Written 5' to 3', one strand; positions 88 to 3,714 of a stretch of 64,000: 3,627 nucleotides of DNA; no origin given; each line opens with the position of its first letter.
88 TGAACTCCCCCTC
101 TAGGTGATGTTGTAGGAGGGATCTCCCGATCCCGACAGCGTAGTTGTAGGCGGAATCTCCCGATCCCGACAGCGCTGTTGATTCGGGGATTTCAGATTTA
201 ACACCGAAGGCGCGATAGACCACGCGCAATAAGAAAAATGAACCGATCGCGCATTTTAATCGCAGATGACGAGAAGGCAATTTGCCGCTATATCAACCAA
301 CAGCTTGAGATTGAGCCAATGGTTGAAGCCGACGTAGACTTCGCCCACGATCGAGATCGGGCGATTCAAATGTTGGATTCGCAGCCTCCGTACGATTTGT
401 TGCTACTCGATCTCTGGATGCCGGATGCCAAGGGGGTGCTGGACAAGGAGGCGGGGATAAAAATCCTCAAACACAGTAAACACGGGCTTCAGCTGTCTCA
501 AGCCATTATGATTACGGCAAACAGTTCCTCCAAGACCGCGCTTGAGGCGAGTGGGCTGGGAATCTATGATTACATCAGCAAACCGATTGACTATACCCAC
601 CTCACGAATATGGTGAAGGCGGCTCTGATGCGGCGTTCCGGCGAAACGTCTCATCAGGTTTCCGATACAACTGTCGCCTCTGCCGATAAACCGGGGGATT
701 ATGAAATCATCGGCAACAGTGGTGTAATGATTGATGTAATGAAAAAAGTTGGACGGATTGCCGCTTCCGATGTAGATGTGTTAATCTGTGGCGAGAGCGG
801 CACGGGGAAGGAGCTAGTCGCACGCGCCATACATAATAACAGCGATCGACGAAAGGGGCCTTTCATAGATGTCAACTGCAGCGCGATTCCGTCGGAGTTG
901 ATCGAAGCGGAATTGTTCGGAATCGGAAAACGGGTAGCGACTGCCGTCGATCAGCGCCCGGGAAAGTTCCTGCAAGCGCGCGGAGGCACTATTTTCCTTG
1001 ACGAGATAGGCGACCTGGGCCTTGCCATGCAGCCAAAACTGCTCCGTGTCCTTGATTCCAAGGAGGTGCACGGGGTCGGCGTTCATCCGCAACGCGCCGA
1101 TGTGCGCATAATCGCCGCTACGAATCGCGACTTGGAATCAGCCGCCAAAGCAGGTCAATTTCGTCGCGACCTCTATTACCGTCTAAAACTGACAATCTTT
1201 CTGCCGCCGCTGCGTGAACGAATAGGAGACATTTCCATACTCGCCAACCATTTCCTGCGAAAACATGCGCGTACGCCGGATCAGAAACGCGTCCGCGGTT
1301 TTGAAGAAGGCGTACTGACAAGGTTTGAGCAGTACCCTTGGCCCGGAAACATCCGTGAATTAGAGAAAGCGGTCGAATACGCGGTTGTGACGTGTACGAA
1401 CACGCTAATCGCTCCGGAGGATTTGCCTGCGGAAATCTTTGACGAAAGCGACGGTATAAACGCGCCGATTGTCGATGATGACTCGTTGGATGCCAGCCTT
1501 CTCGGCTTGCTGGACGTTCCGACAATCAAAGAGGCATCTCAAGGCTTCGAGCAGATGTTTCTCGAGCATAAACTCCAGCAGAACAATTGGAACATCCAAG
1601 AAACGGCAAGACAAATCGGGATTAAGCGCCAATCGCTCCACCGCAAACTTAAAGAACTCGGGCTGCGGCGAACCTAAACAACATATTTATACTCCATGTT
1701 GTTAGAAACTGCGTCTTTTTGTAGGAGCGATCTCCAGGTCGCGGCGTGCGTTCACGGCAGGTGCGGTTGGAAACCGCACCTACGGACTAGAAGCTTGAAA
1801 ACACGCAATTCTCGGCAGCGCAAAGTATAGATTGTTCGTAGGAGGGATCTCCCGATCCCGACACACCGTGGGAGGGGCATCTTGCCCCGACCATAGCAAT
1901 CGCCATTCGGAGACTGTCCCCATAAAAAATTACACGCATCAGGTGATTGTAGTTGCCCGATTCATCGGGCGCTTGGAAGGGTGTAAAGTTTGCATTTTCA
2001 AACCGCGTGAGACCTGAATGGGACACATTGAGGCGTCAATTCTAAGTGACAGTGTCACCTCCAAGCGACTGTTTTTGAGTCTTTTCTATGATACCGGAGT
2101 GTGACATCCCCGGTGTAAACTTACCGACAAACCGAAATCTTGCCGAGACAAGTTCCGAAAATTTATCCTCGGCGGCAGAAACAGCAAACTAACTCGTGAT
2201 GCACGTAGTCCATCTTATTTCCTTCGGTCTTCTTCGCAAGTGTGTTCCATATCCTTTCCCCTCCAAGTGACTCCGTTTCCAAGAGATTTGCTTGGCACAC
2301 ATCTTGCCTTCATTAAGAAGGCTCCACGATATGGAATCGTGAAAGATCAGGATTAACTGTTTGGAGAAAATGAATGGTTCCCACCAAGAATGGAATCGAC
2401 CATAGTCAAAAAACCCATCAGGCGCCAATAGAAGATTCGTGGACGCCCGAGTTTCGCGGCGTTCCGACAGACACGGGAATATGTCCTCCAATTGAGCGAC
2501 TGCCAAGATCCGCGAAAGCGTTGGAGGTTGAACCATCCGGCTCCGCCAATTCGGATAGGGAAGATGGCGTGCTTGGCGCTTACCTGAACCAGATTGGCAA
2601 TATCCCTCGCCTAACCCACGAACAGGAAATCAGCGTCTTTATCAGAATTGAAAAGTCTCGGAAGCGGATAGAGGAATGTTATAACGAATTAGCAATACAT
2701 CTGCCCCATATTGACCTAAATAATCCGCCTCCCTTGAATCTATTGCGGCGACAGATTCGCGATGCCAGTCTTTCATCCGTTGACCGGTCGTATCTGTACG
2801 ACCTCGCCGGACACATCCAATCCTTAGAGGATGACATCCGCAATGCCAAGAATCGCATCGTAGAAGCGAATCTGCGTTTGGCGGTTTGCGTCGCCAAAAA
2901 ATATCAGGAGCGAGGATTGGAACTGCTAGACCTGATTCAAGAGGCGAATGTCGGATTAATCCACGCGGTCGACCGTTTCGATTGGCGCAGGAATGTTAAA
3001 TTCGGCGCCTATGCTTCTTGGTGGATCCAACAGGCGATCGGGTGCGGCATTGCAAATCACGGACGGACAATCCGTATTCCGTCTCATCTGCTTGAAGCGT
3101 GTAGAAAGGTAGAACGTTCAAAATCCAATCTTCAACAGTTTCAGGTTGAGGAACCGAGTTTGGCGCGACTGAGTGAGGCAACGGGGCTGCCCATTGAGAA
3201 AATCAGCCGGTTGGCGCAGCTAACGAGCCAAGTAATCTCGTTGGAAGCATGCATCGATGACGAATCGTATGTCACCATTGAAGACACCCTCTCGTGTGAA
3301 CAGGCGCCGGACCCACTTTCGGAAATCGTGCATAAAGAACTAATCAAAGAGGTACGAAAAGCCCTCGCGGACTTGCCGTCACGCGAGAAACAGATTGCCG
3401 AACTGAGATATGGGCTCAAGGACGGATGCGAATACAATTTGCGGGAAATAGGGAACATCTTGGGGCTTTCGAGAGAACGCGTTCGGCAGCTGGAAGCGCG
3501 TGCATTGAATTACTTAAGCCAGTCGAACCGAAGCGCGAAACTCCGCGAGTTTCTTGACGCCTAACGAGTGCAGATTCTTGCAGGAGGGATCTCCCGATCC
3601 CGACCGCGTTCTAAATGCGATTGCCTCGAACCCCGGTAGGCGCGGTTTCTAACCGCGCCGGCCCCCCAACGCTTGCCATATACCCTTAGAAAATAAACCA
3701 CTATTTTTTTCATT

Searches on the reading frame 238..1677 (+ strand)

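Call 76: search_protein_families(library=pfam, proteins=[window:238-1677:+], max_evalue=0.001)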
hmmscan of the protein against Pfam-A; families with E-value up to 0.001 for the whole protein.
window:238-1677:+ (479 aa): 8 families
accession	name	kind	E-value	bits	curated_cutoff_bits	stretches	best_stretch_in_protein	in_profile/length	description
PF00158.32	Sigma54_activat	-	1e-57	195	20.2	1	157-318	1-164/168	Sigma-54 interaction domain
PF25601.1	AAA_lid_14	-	7.4e-23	80.6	27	1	326-405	1-79/87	AAA+ ATPase lid domain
PF14532.12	Sigma54_activ_2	-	3.3e-20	73.2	25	1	158-325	1-138/138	Sigma-54 interaction domain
PF00072.30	Response_reg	-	3e-17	63.2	30.2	1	6-127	1-111/111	Response regulator receiver domain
PF02954.25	HTH_8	-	5.5e-09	36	22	1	437-474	5-42/42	Bacterial regulatory protein, Fis family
PF00004.35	AAA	-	1e-07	32.9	21.2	1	181-302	1-117/131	ATPase family associated with various cellular activities (AAA)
PF07728.20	AAA_5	-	1.5e-06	28.7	22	1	180-297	1-123/139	AAA domain (dynein-related subfamily)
PF07724.20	AAA_2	-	0.00046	20.7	27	1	180-304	5-132/166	AAA domain (Cdc48 subfamily)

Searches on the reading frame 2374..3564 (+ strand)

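Call 76: search_protein_families(library=pfam, proteins=[window:2374-3564:+], max_evalue=0.001)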
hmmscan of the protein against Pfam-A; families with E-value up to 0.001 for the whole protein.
window:2374-3564:+ (396 aa): 4 families
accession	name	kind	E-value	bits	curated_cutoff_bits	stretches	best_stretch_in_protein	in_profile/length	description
PF04545.22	Sigma70_r4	-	1.9e-16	59.8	24.1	1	330-381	1-48/50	Sigma-70, region 4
PF04542.20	Sigma70_r2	-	5.3e-16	58.6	24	1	162-222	1-61/71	Sigma-70 region 2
PF04539.22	Sigma70_r3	-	4.7e-08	33.5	25.3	1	241-314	1-74/78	Sigma-70 region 3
PF00140.25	Sigma70_r1_2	-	1e-05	25.8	22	1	67-87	3-23/34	Sigma-70 factor, region 1.2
